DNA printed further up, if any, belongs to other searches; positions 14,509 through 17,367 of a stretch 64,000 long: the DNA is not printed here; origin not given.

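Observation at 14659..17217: An 852-aa cytoplasmic HEAT-repeat + VWA protein is translationally coupled between fliR and flhB inside the flagellar export-gate operon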

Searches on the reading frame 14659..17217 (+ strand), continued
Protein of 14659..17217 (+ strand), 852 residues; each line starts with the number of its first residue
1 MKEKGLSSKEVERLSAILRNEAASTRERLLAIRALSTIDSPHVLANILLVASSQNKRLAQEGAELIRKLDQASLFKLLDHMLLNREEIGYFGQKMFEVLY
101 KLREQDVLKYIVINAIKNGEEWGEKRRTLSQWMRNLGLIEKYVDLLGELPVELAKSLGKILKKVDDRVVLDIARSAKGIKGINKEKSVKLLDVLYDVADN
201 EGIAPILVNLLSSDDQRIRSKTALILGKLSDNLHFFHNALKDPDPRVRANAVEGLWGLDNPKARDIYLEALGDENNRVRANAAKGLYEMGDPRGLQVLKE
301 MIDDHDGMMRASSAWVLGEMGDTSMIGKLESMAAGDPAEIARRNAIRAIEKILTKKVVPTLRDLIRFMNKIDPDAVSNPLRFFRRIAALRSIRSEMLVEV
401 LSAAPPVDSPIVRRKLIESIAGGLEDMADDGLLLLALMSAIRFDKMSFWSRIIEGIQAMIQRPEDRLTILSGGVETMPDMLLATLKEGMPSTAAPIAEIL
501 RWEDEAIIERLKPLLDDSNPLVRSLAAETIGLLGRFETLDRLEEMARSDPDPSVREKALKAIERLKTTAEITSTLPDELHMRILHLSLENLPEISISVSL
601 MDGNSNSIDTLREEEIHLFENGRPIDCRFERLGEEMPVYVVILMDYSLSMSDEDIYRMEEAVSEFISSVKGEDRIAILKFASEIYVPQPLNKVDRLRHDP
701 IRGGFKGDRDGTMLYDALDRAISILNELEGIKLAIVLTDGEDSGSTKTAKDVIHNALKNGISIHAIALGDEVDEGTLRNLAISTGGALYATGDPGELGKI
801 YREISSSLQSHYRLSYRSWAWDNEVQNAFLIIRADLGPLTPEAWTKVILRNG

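Call 11: find_encoding_contigs(protein=P0004, flank=8000, max_places=2)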
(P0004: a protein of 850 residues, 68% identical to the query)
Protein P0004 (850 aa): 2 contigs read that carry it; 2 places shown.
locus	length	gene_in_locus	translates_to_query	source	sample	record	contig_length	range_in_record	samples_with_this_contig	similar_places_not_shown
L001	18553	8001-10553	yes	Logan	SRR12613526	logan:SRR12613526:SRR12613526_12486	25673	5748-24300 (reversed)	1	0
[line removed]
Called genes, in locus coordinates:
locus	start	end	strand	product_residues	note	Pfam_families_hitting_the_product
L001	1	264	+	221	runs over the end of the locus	PF00625:Guanylate_kin, PF13671:AAA_33 (faint)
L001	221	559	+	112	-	PF01192:RNA_pol_Rpb6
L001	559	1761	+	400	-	PF02441:Flavoprotein, PF04127:DFP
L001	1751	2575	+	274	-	PF00398:RrnaAD, PF13649:Methyltransf_25 (weak)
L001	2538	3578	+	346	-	-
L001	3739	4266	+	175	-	PF03748:FliL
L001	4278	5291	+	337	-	PF02154:FliM, PF01052:FliMN_C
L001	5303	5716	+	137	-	PF28396:SepQ_C (weak), PF01052:FliMN_C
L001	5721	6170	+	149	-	PF04347:FliO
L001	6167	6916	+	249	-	PF00813:FliP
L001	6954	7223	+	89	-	PF01313:Bac_export_3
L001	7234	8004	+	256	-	PF01311:Bac_export_1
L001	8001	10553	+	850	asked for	PF12717:Cnd1 (faint), PF13513:HEAT_EZ (faint), PF00514:Arm (faint), PF03130:HEAT_PBS (faint), PF13646:HEAT_2, PF00092:VWA, PF13519:VWA_2, PF13768:VWA_3, +1 more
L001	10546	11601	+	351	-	PF01312:Bac_export_2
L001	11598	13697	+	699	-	PF00771:FHIPEP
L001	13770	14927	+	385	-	PF00448:SRP54, PF13191:AAA_16 (faint), PF03029:ATP_bind_1 (faint)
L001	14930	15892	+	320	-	PF01656:CbiA, PF02374:ArsA_ATPase (weak), PF06564:CBP_BcsQ, PF10609:ParA, PF13614:AAA_31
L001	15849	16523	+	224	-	PF07238:PilZ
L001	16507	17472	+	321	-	PF13487:HD_5, PF01966:HD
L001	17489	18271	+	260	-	PF04542:Sigma70_r2, PF04539:Sigma70_r3, PF08281:Sigma70_r4_2, PF04545:Sigma70_r4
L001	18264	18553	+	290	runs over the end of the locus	PF03961:FapA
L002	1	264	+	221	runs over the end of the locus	PF00625:Guanylate_kin, PF13671:AAA_33 (faint)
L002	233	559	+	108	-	PF01192:RNA_pol_Rpb6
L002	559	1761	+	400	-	PF02441:Flavoprotein, PF04127:DFP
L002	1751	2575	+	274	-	PF00398:RrnaAD, PF13649:Methyltransf_25 (weak)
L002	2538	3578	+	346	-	-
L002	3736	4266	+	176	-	PF03748:FliL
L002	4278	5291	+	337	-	PF02154:FliM, PF01052:FliMN_C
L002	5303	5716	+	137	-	PF28396:SepQ_C (weak), PF01052:FliMN_C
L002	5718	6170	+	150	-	PF04347:FliO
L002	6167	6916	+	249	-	PF00813:FliP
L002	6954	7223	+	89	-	PF01313:Bac_export_3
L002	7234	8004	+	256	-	PF01311:Bac_export_1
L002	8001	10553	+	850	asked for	PF12717:Cnd1 (faint), PF13513:HEAT_EZ (faint), PF00514:Arm (faint), PF03130:HEAT_PBS (faint), PF13646:HEAT_2, PF00092:VWA, PF13519:VWA_2, PF13768:VWA_3, +1 more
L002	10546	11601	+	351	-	PF01312:Bac_export_2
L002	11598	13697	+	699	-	PF00771:FHIPEP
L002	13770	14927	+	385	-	PF00448:SRP54, PF13191:AAA_16 (faint), PF03029:ATP_bind_1 (faint)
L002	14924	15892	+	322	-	PF01656:CbiA, PF02374:ArsA_ATPase (weak), PF06564:CBP_BcsQ, PF10609:ParA, PF13614:AAA_31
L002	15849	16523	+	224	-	PF07238:PilZ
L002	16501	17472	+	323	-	PF13487:HD_5, PF01966:HD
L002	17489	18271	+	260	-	PF04542:Sigma70_r2, PF04539:Sigma70_r3, PF08281:Sigma70_r4_2, PF04545:Sigma70_r4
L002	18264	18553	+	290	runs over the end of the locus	PF03961:FapA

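Call 12: find_encoding_contigs(protein=P0006, flank=8000, max_places=2)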
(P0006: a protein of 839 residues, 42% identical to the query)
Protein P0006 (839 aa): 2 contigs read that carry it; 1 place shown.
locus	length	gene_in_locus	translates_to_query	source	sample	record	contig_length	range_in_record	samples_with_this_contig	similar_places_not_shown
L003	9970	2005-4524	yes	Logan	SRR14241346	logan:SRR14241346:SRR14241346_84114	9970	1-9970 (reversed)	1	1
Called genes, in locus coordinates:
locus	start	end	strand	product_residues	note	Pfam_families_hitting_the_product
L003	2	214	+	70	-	?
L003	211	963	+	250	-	PF00813:FliP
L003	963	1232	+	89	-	PF01313:Bac_export_3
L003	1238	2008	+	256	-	PF01311:Bac_export_1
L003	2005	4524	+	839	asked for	PF03130:HEAT_PBS (faint), PF00514:Arm (faint), PF02985:HEAT (faint), PF13513:HEAT_EZ (faint), PF13646:HEAT_2, PF00092:VWA, PF13519:VWA_2, PF13768:VWA_3 (weak)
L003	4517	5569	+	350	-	PF01312:Bac_export_2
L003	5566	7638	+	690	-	PF00771:FHIPEP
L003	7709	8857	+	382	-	PF13191:AAA_16 (faint), PF00448:SRP54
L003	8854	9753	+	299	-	PF01656:CbiA, PF02374:ArsA_ATPase (weak), PF06564:CBP_BcsQ (faint), PF10609:ParA, PF13614:AAA_31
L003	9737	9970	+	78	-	?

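Call 13: find_encoding_contigs(protein=P0007, flank=8000, max_places=2)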
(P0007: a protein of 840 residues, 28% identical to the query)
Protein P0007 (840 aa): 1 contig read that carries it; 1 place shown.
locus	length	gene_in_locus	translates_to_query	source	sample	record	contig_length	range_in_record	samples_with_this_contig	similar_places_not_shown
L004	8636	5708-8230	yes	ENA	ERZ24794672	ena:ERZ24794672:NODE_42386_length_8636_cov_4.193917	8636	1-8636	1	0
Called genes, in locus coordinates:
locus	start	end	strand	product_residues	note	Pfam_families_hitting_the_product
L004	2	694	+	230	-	?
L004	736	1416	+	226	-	PF03963:FlgD, PF13861:FLgD_tudor, PF13860:FlgD_ig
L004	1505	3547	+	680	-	PF00460:Flg_bb_rod, PF22692:LlgE_F_G_D1, PF07559:FlgE_D2, PF06429:Flg_bbr_C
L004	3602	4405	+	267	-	PF20560:MotA_N (weak), PF01618:MotA_ExbB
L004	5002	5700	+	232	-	PF13677:MotB_plug, PF00691:OmpA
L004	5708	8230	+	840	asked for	PF01602:Adaptin_N (faint), PF03130:HEAT_PBS (faint), PF12717:Cnd1 (faint), PF02985:HEAT (faint), PF13646:HEAT_2, PF00092:VWA, PF13519:VWA_2 (weak), PF13768:VWA_3, +1 more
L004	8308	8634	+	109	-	?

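Call 14: find_encoding_contigs(protein=P0008, flank=8000, max_places=2)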
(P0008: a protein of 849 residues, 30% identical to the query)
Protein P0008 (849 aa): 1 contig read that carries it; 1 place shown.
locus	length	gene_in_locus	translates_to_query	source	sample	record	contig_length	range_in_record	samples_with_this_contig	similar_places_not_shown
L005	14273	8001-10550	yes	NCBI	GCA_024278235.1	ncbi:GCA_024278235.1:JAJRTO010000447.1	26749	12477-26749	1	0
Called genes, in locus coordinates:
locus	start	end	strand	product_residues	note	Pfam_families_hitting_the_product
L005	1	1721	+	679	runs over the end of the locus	PF00460:Flg_bb_rod (weak), PF22692:LlgE_F_G_D1, PF07559:FlgE_D2, PF06429:Flg_bbr_C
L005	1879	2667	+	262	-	PF01618:MotA_ExbB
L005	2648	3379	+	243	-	PF13677:MotB_plug, PF00691:OmpA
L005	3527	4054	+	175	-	PF03748:FliL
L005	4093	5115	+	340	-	PF02154:FliM, PF01052:FliMN_C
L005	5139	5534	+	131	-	PF28396:SepQ_C (weak), PF01052:FliMN_C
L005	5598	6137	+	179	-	PF04347:FliO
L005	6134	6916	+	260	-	PF00813:FliP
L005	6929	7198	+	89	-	PF01313:Bac_export_3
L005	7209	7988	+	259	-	PF01311:Bac_export_1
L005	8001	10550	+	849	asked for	PF03130:HEAT_PBS (faint), PF13513:HEAT_EZ (faint), PF02985:HEAT (faint), PF12717:Cnd1 (faint), PF00514:Arm (faint), PF13646:HEAT_2, PF13768:VWA_3 (weak), PF13519:VWA_2 (weak)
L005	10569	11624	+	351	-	PF01312:Bac_export_2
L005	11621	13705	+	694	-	PF00771:FHIPEP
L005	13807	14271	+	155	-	?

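Call 16: find_related_loci(query=A1, collection=genome_contigs, flank=10000)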
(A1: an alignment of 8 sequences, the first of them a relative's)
Query A1 (852 aa) in genome_contigs; peptide patterns used: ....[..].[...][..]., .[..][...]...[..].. (x = any residue, [..] = any of these).
405 stretches matched a pattern; 382 encode a relative of the query (tblastn E <= 1e-3); the best 80 are kept; 80 distinct loci.
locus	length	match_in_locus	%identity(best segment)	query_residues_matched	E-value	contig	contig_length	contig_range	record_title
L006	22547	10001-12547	88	1-852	0e+0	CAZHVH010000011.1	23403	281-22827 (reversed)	MAG TPA_asm: uncultured bacterium isolate binchicken_co6_520 genome assembly, contig: NODE_1994_length_23403_cov_13.3276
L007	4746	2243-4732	44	10-849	0e+0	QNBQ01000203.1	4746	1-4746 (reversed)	MAG: Candidatus Poribacteria bacterium isolate B28_G17 B28_Guay17_scaffold_09542, whole genome shotgun sequence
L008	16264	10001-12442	30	12-818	5e-84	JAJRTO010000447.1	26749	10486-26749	MAG: Candidatus Poribacteria bacterium isolate Dive96_bin1.70 k141_4458285, whole genome shotgun sequence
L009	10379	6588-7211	38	149-352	2e-32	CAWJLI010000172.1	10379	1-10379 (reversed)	MAG: Bryobacterales bacterium isolate MFD05379.bin.2.2 genome assembly, contig: contig_5049, whole genome shotgun sequen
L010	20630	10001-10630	37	147-352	2e-32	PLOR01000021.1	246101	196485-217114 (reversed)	MAG: Bryobacterales bacterium isolate bog_406 73.20120700_S3X.5_contig_76, whole genome shotgun sequence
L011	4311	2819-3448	37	147-352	5e-32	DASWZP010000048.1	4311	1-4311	MAG TPA_asm: Bryobacteraceae bacterium isolate SMAG_U3741 k141_23797, whole genome shotgun sequence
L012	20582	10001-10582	38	163-352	1e-31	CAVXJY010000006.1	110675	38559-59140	MAG: Bryobacterales bacterium isolate MFD03044.bin.1.146 genome assembly, contig: contig_26068, whole genome shotgun seq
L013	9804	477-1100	37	149-352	4e-31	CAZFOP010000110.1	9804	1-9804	MAG TPA_asm: uncultured Solibacteraceae bacterium isolate binchicken_co3_306 genome assembly, contig: NODE_22694_length_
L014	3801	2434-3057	36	149-352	1e-30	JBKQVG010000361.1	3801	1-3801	MAG: Bryobacteraceae bacterium isolate SEr2D2E2F__bin_78 SEr2D2E2F_000000238559, whole genome shotgun sequence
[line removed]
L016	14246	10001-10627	35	148-352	3e-30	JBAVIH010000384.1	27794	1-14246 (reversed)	MAG: Bryobacteraceae bacterium isolate MFD02961_ilm_asm_bin25 k127_16903, whole genome shotgun sequence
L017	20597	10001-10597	37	151-352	7e-30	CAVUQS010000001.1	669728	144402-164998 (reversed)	MAG: Bryobacterales bacterium isolate MFD01633.bin.1.226 genome assembly, contig: contig_1018, whole genome shotgun sequ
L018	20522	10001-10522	38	178-352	2e-29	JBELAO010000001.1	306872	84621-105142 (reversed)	MAG: Bryobacteraceae bacterium isolate SPRUCE 95 SPRUCE_95_1, whole genome shotgun sequence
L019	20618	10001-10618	35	151-352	4e-29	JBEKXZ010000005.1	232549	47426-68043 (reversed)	MAG: Bryobacteraceae bacterium isolate SPRUCE 663 SPRUCE_663_5, whole genome shotgun sequence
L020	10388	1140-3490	33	151-352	1e-28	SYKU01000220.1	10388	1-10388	MAG: Acidobacteria bacterium isolate F1-80-MAGs046 F1-80__c311810, whole genome shotgun sequence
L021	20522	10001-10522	35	161-332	9e-29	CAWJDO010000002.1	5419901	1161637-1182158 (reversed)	MAG: Bryobacterales bacterium isolate MFD06435.bin.1.198 genome assembly, contig: contig_17008, whole genome shotgun seq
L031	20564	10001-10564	34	149-332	1e-27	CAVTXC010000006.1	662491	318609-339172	MAG: Bryobacterales bacterium isolate MFD09671.bin.2.10 genome assembly, contig: contig_34720, whole genome shotgun sequ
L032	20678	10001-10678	34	126-352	2e-27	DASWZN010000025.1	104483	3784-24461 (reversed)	MAG TPA_asm: Bryobacteraceae bacterium isolate SMAG_U3739 k141_116956, whole genome shotgun sequence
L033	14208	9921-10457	34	156-332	2e-27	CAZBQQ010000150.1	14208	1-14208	MAG TPA_asm: uncultured Solibacteraceae bacterium isolate binchicken_co54_448 genome assembly, contig: NODE_7672_length_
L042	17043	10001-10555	37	167-355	2e-26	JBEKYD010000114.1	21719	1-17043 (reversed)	MAG: Bryobacteraceae bacterium isolate SPRUCE 667 SPRUCE_667_114, whole genome shotgun sequence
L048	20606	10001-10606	33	151-352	1e-25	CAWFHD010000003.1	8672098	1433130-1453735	MAG: uncultured Solibacteraceae bacterium isolate MFD04967.bin.1.230 genome assembly, contig: contig_6177, whole genome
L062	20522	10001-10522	35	178-352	9e-25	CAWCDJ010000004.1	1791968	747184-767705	MAG: Bryobacterales bacterium isolate MFD05502.bin.1.198 genome assembly, contig: contig_30541, whole genome shotgun seq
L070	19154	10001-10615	32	148-349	4e-24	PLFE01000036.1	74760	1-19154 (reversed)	MAG: Bryobacterales bacterium isolate bog_233 73.20110800_S3S.12_contig_1095, whole genome shotgun sequence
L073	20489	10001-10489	37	189-352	1e-23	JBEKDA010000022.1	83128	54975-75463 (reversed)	MAG: Bryobacteraceae bacterium isolate SPRUCE 172 SPRUCE_172_22, whole genome shotgun sequence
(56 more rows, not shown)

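Call 20: search_protein_families(library=pfam, proteins=[L031:2633-3424:+, L031:4107-5540:+, L031:5551-6471:+, L031:6502-7485:+, L031:8089-8979:+, L031:8976-9686:+, L031:9767-11521:+, L031:11650-14763:-, L010:9698-11512:+, L010:6973-9627:-], max_evalue=0.001)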
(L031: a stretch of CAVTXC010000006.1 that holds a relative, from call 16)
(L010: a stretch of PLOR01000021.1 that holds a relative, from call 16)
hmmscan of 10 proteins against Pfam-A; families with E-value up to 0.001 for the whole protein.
L031:2633-3424:+ (263 aa): 3 families
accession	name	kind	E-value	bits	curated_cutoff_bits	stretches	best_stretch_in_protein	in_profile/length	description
PF04545.22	Sigma70_r4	-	1.6e-14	53.6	24.1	1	201-248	1-48/50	Sigma-70, region 4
PF04542.20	Sigma70_r2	-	2.3e-10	40.6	24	1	36-104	4-67/71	Sigma-70 region 2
PF08281.18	Sigma70_r4_2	-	5.7e-09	35.9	25.7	1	196-248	2-54/54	Sigma-70, region 4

L031:4107-5540:+ (477 aa): 2 families
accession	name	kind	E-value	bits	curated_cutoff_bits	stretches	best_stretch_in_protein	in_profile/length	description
PF22638.1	FlgK_D1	-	8.6e-38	130.6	28.6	1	96-327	4-226/233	Flagellar hook-associated protein FlgK helical domain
PF06429.18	Flg_bbr_C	-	1.3e-07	31.5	23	1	436-475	7-46/46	Flagellar basal body rod FlgEFG protein C-terminal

L031:5551-6471:+ (306 aa): 2 families
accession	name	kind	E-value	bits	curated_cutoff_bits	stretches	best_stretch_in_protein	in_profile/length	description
PF00669.25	Flagellin_N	-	2.3e-09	37.9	26.6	1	14-138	12-137/139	Bacterial flagellin N-terminal helical region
PF00700.27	Flagellin_C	-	3e-05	24.7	23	1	225-304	4-85/86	Bacterial flagellin C-terminal helical region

L031:6502-7485:+ (327 aa): 2 families
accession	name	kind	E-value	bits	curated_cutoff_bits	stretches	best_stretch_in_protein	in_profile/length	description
PF02154.20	FliM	-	4.1e-58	196.9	27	1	35-225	1-191/192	Flagellar motor switch protein FliM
PF01052.25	FliMN_C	-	9.6e-11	41.9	23.8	1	249-318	3-72/73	Type III flagellar switch regulator (C-ring) FliN C-term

L031:8089-8979:+ (296 aa): 2 families
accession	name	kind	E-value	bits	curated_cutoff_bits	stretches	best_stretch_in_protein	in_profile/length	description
PF01618.21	MotA_ExbB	-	1.8e-30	105.7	22.9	1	128-248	2-127/127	MotA/TolQ/ExbB proton channel family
PF20560.3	MotA_N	-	6.8e-08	33.1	27.3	1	35-107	2-75/91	Motility protein A N-terminal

L031:8976-9686:+ (236 aa): 2 families
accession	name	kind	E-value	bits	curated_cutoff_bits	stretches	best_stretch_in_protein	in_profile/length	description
PF13677.11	MotB_plug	-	1.2e-19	70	24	1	7-57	8-58/58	Membrane MotB of proton-channel complex MotA/MotB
PF00691.25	OmpA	-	1.4e-10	41.8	27.2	1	120-219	1-98/98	OmpA family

L031:9767-11521:+ (584 aa): 3 families
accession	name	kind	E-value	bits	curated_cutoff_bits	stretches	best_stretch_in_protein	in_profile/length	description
PF13646.12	HEAT_2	-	2.5e-22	79.4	27.7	4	201-276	4-81/88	HEAT repeats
PF02985.28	HEAT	-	1.4e-06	28.5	23.5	0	167-189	2-24/31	HEAT repeat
PF03130.22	HEAT_PBS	-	0.00054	20.7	20.9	0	244-267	2-25/27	PBS lyase HEAT-like repeat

L031:11650-14763:- (1037 aa): 2 families
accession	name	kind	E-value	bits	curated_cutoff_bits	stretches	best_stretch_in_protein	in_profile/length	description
PF00669.25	Flagellin_N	-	1.5e-22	80.6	26.6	1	4-128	1-123/139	Bacterial flagellin N-terminal helical region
PF00700.27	Flagellin_C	-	2e-14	54.1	23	1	950-1034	2-86/86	Bacterial flagellin C-terminal helical region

L010:9698-11512:+ (604 aa): 2 families
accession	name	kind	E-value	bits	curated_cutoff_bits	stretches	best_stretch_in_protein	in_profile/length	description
PF13646.12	HEAT_2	-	5.6e-18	65.4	27.7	2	198-264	7-73/88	HEAT repeats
PF02985.28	HEAT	-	1.8e-08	34.3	23.5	0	288-309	4-25/31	HEAT repeat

L010:6973-9627:- (884 aa): 2 families
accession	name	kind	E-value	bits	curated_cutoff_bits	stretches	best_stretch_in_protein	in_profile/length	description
PF00330.25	Aconitase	-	1.3e-166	555.6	28.7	1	74-552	12-463/463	Aconitase family (aconitate hydratase)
PF00694.25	Aconitase_C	-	4.9e-42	143.8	22.8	1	682-809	3-130/131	Aconitase C-terminal domain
